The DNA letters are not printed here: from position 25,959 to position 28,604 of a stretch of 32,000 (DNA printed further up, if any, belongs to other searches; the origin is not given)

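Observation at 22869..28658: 1929-aa fusion of a large unassigned polytopic membrane domain to a GH94 phosphorylase domain, with no GT84 domain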

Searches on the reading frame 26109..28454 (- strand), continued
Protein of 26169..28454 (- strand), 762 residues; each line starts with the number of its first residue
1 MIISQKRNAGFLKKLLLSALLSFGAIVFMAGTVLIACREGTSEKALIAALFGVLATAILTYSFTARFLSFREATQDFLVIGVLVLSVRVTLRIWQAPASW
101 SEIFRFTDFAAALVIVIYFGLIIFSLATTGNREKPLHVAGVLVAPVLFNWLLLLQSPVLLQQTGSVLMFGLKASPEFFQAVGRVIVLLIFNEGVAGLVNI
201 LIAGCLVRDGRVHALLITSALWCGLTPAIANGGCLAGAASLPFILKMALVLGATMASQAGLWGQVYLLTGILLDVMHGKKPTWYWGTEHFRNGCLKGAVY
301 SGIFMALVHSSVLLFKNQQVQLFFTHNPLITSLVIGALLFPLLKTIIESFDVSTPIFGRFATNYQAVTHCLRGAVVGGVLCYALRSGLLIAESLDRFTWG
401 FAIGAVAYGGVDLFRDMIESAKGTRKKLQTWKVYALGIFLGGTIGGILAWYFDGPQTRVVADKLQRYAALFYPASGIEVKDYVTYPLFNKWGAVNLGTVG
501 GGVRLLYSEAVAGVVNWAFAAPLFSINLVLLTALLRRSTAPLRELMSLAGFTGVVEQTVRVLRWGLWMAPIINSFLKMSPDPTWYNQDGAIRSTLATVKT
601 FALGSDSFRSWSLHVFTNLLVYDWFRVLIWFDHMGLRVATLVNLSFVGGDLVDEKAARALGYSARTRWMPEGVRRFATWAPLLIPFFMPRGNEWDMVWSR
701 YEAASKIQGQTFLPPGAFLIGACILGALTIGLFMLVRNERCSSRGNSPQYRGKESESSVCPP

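Call 48: search_protein_families(library=pfam, proteins=[P0008, P0197, P0163, L071:7610-10100:+, L047:7904-10100:+, L049:8036-10100:+, L030:9086-10100:+], max_evalue=1)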
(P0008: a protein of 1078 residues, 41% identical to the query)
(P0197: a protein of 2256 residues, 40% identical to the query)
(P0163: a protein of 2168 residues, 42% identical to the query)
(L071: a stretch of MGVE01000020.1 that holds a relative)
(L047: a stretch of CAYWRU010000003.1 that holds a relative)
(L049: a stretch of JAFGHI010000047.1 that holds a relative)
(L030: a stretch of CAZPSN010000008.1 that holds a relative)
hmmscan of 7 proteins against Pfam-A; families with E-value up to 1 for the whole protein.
P0008 (1078 aa): 0 families

P0197 (2256 aa): 2 families
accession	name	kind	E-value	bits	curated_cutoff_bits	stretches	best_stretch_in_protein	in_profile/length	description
PF06165.18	GH94_b-supersand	-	8.2e-64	215.9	23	2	1489-1729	1-251/251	Glycosyl hydrolase 94, supersandwich domain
PF17167.11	Glyco_hydro_94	-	4e-60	204.1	27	1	1760-2201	1-420/420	Glycosyl hydrolase 94 superfamily, catalytic domain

P0163 (2168 aa): 2 families
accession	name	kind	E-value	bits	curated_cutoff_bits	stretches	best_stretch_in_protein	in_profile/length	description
PF06165.18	GH94_b-supersand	-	7.5e-64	216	23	2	1401-1628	14-251/251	Glycosyl hydrolase 94, supersandwich domain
PF17167.11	Glyco_hydro_94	-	3.3e-60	204.4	27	2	1813-2100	150-420/420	Glycosyl hydrolase 94 superfamily, catalytic domain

L071:7610-10100:+ (830 aa): 6 families
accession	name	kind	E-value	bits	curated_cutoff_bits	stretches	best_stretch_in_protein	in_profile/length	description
PF23093.1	GBD_Tenm3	-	0.00025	21.3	27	0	406-427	31-52/130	Teneurin-3-like, galactose-binding domain-like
PF05018.18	CFA20_dom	-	0.00028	21.1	24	0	550-583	26-59/185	CFA20 domain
PF24208.1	Beta-tre_PLH30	-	0.043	14.3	27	0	205-270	22-90/130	Endo-acting ulvan lyase beta-trefoil domain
PF16048.10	Antimicrobial23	-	0.13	12.4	25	0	586-591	7-12/17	Frog antimicrobial peptide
PF23665.1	CDCP1_CUB_6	-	0.16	12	27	0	412-454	6-48/115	CDCP1 CUB domain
PF24966.2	Ig_TR130_2nd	-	0.21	12.7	23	0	128-173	3-48/95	TR130 second Ig-like domain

L047:7904-10100:+ (732 aa): 2 families
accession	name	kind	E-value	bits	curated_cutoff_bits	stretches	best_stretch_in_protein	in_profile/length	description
PF12606.13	RELT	-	0.036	13.6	25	1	705-721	10-26/42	Tumour necrosis factor receptor superfamily member 19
PF24910.1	Ig_SIBA-E_3rd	-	0.16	12.7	27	0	155-177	30-52/86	Integrin beta-like protein A-E, third Ig-like domain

L049:8036-10100:+ (688 aa): 2 families
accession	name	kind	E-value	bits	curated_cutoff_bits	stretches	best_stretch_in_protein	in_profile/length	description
PF14093.11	DUF4271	-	0.01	16.2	29.7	1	576-678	3-102/206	Domain of unknown function (DUF4271)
PF17735.7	BslA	-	0.058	13.8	38.7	1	105-149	16-62/121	Biofilm surface layer A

L030:9086-10100:+ (338 aa): 0 families

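Call 55: search_dna_similar(query=window:26169-28454:-, collection=plasmids, mode=protein, max_rows=15)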
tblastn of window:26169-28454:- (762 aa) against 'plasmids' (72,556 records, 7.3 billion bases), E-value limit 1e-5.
Records with a match: 3; places in all: 3; records where one place covers at least 80% of the query: 3.
Best place of each record, by identity: <60% 3.
By first word of the organism name: Paludisphaera 1; Aquisphaera 1; Planctomyces 1.
By predicted mobility (MOB-suite, as given by PLSDB): non-mobilizable 3.
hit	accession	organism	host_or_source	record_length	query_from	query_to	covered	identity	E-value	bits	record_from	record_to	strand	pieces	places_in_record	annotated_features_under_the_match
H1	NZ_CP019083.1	Paludisphaera borealis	-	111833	28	703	89%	40.0%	7e-129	431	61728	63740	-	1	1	hypothetical protein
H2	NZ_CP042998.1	Aquisphaera giovannonii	-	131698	68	711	85%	40.6%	4e-124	417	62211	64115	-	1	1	hypothetical protein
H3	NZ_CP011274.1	Planctomyces sp. SH-PL62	cell culture,sugar beet rhizosphere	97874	95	709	81%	40.2%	2e-112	383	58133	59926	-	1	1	hypothetical protein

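Call 56: get_annotated_region(hit=H1, flank=12000)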
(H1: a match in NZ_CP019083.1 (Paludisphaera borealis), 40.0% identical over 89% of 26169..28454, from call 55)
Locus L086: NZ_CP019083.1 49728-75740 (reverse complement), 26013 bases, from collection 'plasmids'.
description: Paludisphaera borealis strain PX4 plasmid PALBO1, complete sequence
organism: Paludisphaera borealis (NCBI taxid 1387353)
taxonomy: Bacteria; Planctomycetota; Planctomycetia; Isosphaerales; Isosphaeraceae; Paludisphaera; Paludisphaera borealis
host: -; source: -; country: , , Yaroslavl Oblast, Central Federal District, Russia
typing (MOB-suite, as given by PLSDB): non-mobilizable; replicon rep_cluster_171
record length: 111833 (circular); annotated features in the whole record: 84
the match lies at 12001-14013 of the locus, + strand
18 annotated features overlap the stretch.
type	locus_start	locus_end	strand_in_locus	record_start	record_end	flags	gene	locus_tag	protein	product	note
CDS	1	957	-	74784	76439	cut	ctaD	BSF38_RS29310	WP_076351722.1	cytochrome c oxidase subunit I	-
CDS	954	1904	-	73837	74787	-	coxB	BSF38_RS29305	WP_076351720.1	cytochrome c oxidase subunit II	-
CDS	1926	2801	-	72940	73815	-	-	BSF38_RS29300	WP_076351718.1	SCO family protein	-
CDS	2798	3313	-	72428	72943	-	-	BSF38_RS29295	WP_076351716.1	hypothetical protein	-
CDS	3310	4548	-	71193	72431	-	-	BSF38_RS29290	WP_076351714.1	hypothetical protein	-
CDS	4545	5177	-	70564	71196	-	-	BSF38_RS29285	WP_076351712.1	cytochrome c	-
CDS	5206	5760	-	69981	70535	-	-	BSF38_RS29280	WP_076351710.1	DUF3341 domain-containing protein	-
CDS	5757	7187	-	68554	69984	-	nrfD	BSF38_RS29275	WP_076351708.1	NrfD/PsrC family molybdoenzyme membrane anchor subunit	-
CDS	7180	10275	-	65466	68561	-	-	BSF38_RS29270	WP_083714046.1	TAT-variant-translocated molybdopterin oxidoreductase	-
CDS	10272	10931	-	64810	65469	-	-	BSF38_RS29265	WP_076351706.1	cytochrome c3 family protein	-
CDS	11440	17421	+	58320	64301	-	-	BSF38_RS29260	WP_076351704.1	hypothetical protein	-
CDS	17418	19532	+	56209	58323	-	-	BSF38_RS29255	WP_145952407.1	hypothetical protein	-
CDS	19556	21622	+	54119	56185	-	-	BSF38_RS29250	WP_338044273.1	prolyl oligopeptidase family serine peptidase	GO:0006508 - proteolysis [Evidence IEA]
CDS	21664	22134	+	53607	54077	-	-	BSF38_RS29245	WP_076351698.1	nuclear transport factor 2 family protein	-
CDS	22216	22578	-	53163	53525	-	-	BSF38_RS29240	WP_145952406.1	hypothetical protein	-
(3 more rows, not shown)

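Call 57: search_protein_families(library=pfam, proteins=[L086:17418-19532:+, L084:16261-18351:+, L081:15425-16570:-], max_evalue=1)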
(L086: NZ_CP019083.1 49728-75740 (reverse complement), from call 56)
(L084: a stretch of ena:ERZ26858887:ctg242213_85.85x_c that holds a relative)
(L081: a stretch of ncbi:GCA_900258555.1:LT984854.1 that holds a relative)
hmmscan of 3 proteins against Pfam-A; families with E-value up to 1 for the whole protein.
L086:17418-19532:+ (704 aa): 0 families

L084:16261-18351:+ (696 aa): 0 families

L081:15425-16570:- (381 aa): 0 families

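Call 58: search_solved_structures(query=L086:17418-19532:+, max_evalue=1)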
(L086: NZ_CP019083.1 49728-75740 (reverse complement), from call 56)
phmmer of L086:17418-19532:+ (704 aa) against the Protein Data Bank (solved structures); distinct sequences matched with E-value up to 1: 1.
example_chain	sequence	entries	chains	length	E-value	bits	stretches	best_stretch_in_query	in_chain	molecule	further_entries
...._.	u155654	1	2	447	8.3e-05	24.2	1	254-452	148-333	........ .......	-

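Call 64: search_solved_structures(query=A6, max_evalue=1, show_alignments=1)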
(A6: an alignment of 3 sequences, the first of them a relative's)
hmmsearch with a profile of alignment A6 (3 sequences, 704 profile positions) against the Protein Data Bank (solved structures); distinct sequences matched with E-value up to 1: 2.
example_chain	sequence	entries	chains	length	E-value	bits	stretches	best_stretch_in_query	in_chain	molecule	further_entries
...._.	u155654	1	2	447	3.2e-06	28.7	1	254-436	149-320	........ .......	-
7chu_A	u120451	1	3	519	0.21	12.7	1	569-665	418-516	Putative pectin lyase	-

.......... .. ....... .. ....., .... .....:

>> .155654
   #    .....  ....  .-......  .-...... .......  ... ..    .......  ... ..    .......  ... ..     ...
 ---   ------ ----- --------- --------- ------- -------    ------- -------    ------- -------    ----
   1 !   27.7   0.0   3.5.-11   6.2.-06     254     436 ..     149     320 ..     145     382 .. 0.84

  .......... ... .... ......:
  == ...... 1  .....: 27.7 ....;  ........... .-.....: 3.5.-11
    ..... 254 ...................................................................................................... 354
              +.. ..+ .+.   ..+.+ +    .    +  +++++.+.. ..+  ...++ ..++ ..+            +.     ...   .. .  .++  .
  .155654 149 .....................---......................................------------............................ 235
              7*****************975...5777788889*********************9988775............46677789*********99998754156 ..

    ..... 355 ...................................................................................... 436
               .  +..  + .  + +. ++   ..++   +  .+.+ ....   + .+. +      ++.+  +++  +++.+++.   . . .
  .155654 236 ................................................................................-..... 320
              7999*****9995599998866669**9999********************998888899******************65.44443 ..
